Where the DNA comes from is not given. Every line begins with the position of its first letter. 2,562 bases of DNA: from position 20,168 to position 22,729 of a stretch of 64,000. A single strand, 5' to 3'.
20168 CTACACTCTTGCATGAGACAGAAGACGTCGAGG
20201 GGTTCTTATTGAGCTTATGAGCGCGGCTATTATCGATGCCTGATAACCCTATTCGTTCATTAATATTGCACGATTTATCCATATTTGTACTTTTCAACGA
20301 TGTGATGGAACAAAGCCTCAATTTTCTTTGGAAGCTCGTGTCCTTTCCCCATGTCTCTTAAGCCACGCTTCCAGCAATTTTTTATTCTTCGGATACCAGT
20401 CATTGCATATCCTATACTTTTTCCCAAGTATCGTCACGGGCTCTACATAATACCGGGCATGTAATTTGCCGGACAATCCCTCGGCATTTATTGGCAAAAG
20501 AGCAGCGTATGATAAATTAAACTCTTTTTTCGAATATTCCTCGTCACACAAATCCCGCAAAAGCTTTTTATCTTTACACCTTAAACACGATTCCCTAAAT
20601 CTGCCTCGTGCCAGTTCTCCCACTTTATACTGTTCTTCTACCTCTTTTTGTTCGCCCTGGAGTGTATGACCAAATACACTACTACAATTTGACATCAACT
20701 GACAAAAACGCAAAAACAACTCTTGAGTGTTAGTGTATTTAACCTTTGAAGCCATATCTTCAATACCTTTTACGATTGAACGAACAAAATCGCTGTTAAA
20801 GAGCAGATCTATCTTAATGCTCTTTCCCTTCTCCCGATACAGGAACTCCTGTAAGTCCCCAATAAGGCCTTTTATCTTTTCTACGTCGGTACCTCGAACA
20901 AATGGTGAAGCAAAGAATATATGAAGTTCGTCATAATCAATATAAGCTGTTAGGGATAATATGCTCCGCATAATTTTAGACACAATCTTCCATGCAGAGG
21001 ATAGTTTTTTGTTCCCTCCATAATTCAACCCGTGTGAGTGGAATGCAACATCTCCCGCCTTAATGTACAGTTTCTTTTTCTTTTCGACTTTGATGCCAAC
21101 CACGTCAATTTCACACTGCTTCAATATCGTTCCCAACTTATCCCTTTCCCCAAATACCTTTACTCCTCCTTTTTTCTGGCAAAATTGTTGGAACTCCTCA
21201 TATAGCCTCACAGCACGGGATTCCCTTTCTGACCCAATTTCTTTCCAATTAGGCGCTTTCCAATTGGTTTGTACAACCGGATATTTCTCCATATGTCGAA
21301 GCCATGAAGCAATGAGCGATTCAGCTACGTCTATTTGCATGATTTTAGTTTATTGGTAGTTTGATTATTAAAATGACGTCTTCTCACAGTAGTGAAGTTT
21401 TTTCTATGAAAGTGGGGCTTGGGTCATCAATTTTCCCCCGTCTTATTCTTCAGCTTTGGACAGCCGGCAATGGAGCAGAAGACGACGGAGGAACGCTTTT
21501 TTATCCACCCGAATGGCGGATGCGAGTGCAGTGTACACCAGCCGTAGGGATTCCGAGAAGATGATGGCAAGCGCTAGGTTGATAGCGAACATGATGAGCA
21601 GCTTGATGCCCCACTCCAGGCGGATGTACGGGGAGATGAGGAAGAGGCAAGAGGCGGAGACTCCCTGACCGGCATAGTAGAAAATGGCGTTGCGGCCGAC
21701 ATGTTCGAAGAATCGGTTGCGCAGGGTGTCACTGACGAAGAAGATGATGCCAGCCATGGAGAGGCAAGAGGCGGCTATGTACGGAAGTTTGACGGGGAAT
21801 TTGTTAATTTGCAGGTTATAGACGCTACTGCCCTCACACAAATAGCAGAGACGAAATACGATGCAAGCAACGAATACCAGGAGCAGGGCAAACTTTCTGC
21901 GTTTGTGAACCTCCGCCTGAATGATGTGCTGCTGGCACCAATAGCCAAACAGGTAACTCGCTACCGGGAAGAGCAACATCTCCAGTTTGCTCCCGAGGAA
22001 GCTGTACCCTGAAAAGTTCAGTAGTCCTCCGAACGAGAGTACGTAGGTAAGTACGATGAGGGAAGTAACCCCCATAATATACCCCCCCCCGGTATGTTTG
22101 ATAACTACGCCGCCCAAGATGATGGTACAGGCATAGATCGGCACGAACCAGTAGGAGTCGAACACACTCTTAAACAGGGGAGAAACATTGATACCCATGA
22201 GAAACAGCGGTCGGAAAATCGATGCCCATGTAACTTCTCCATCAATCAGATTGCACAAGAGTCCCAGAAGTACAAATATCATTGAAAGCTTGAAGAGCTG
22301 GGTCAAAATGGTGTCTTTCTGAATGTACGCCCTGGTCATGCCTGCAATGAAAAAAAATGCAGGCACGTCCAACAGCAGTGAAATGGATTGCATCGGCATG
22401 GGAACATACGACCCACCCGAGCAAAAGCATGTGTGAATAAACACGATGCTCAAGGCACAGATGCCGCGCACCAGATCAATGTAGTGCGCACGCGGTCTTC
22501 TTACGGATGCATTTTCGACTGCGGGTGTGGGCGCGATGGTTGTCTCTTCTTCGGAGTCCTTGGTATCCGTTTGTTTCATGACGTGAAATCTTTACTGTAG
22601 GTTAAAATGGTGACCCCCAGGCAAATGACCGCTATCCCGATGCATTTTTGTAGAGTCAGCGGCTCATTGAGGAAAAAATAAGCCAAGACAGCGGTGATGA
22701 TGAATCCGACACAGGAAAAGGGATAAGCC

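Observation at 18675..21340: AT-rich two-gene cassette: PD-(D/E)xK-like::SIR2 fusion plus an unknown 340-aa partner (candidate undescribed anti-phage system)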

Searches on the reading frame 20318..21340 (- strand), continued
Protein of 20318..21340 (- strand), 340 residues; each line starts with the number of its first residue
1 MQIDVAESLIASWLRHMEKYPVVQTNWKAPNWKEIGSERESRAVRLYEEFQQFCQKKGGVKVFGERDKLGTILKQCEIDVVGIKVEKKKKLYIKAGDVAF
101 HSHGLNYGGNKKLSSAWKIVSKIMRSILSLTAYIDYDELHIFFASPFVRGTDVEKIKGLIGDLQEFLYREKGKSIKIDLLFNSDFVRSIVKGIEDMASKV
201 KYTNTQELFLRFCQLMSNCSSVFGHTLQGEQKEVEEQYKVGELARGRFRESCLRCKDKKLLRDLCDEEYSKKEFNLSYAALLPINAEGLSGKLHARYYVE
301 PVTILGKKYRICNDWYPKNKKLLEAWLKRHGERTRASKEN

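Call 67: search_protein_families(library=padloc, alignment_id=A4, max_evalue=0.00001)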
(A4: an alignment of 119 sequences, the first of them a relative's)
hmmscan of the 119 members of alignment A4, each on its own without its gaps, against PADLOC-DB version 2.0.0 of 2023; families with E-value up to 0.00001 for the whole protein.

A. member 1, L001:3998-5482:+ (495 aa): 2 families
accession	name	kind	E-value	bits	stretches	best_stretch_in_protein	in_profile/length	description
PDLC04783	PDC-M72A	-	4.4e-26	90.1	1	303-427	222-337/392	-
PDLC02908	Ankyrin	-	2e-06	24.4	0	231-259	734-762/880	-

B. families by the number of members that match (of 119 scanned): 169 families (the first 25 are shown)
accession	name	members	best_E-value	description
PDLC04925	PDC-S14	2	3.2e-111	-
PDLC04923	PDC-S14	2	2.2e-78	-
PDLC03973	UzuA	2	4.5e-50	-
PDLC03974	UzuA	2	6.3e-50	-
PDLC04783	PDC-M72A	2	2.3e-38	-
PDLC04922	PDC-S14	2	3e-37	-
PDLC01652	WYL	2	6.6e-27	"CAS-I,CAS-II,CAS-III,CAS-IV,CAS-V,CAS-VI; associated_signaling"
PDLC02908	Ankyrin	2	2.9e-25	-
PDLC04924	PDC-S14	2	2.3e-20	-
PDLC02707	PbeA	2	7.9e-20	PbeA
PDLC03659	mREase_IV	2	8.5e-17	Type IV methyl-directed restriction enzyme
PDLC04921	PDC-S14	2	7.8e-16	-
PDLC03658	mREase_IV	2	4.9e-15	Type IV methyl-directed restriction enzyme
PDLC01457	WYL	2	3.1e-11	"CAS-I,CAS-II,CAS-III,CAS-IV,CAS-V,CAS-VI; associated_signaling"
PDLC02704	PbeA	2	4e-11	PbeA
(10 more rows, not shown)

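Call 73: fold_search(model_id=the predicted structure, library=viral)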
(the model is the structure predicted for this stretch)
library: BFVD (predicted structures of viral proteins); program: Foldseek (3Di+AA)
matches with E <= 10: 377; with E <= 0.001: 0
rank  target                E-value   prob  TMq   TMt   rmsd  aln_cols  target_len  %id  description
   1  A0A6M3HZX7            5.6e-03  0.99  0.19  0.48  15.8       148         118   10  (no name in the UniProt tables at hand)
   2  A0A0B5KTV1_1          5.9e-03  0.91  0.25  0.12   9.4       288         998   10  RNA-dependent RNA polymerase (Fragment) [Shuangao Mosquito Virus]
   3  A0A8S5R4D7            9.0e-03  0.90  0.21  0.30  16.9       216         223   14  Uncharacterized protein [Podoviridae sp. ct8nN1]
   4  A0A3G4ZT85            2.0e-02  0.44  0.18  0.25  21.2       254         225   12  Uncharacterized protein [Edafosvirus sp.]
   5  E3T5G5                3.8e-02  0.30  0.21  0.21  16.6       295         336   16  Uncharacterized protein [Cafeteria roenbergensis virus (strain BV-PW1)]
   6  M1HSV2                5.0e-02  0.57  0.16  0.16  15.2       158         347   11  (no name in the UniProt tables at hand)
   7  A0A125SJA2            7.2e-02  0.44  0.21  0.23  15.3       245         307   12  (no name in the UniProt tables at hand)
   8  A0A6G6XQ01            9.4e-02  0.57  0.24  0.34  12.4       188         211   10  (no name in the UniProt tables at hand)
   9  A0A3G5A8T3            1.1e-01  0.30  0.20  0.09  19.6       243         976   10  Superfamily II helicase [Hyperionvirus sp.]
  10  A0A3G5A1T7            1.2e-01  0.60  0.23  0.40  14.1       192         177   12  Uncharacterized protein [Gaeavirus sp.]
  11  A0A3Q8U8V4            1.4e-01  0.18  0.15  0.12  20.7       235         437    8  DUF5889 domain-containing protein [Megavirus baoshan]
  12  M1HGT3                1.5e-01  0.33  0.16  0.13  15.1       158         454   14  (no name in the UniProt tables at hand)
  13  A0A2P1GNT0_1          1.5e-01  0.10  0.15  0.08  17.8       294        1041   10  RNA-directed RNA polymerase L [Wenling hagfish virus]
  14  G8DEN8                1.5e-01  0.07  0.11  0.12  20.9       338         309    9  (no name in the UniProt tables at hand)
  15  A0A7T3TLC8            1.7e-01  0.13  0.13  0.14  19.1       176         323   16  (no name in the UniProt tables at hand)
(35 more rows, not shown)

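Call 82: find_homologous_proteins(query=A3, max_evalue=1e-10)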
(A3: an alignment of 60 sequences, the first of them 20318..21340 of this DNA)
Query A3 (60 sequences) (340 aa, profile of the alignment): 371 proteins with E <= 1e-10 among 8000 candidates; the best 120 are listed.
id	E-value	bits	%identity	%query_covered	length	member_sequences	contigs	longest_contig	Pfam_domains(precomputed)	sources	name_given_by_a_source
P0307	3.0e-125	436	28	98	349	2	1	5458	-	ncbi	ncbi:MAG: hypothetical protein RR954_07135 [Christensenellaceae bacterium]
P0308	3.6e-125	436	30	97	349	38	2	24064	-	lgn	-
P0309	3.2e-124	433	29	98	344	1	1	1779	-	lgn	-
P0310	6.9e-124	432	30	96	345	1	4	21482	-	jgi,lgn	jgi:hypothetical protein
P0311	2.7e-123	430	29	98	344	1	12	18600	-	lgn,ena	-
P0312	1.5e-122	427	31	98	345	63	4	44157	-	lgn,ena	-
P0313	7.2e-122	425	28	97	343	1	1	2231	-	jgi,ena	-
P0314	1.1e-121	424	30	96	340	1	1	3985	-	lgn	-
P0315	1.4e-121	424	28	97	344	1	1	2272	-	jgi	-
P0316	1.5e-121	424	27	98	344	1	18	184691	-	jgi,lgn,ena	jgi:hypothetical protein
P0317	1.0e-120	421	32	93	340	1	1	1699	-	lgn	-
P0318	1.6e-120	421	31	95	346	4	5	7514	-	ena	-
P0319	5.8e-120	419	30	94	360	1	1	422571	-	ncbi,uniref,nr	ncbi:hypothetical protein D2A34_19200 [Clostridium chromiireducens]|uniref:Uncharacterized protein n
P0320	6.2e-120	419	28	98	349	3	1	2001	-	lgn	-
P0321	6.8e-120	419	31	97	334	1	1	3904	-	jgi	jgi:hypothetical protein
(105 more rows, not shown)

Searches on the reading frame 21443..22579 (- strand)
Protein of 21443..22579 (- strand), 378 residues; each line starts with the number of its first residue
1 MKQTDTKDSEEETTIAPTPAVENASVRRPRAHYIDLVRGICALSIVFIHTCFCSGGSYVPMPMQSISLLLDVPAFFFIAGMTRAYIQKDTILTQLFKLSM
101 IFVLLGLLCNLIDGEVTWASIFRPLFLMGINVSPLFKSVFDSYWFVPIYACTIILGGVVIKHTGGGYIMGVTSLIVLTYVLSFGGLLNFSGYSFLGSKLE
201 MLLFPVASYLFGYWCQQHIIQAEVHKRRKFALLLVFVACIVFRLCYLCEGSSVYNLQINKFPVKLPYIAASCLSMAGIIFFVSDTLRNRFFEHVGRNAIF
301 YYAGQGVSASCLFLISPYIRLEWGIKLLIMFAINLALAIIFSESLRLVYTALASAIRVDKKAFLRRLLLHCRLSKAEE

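Call 3: search_protein_families(library=pfam, proteins=[window:21443-22579:-], max_evalue=0.1)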
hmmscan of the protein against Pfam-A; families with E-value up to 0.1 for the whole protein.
window:21443-22579:- (378 aa): 1 family
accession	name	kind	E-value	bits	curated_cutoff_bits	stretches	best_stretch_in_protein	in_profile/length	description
PF01757.29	Acyl_transf_3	-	7e-06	25.7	31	1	32-341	2-324/326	Acyltransferase domain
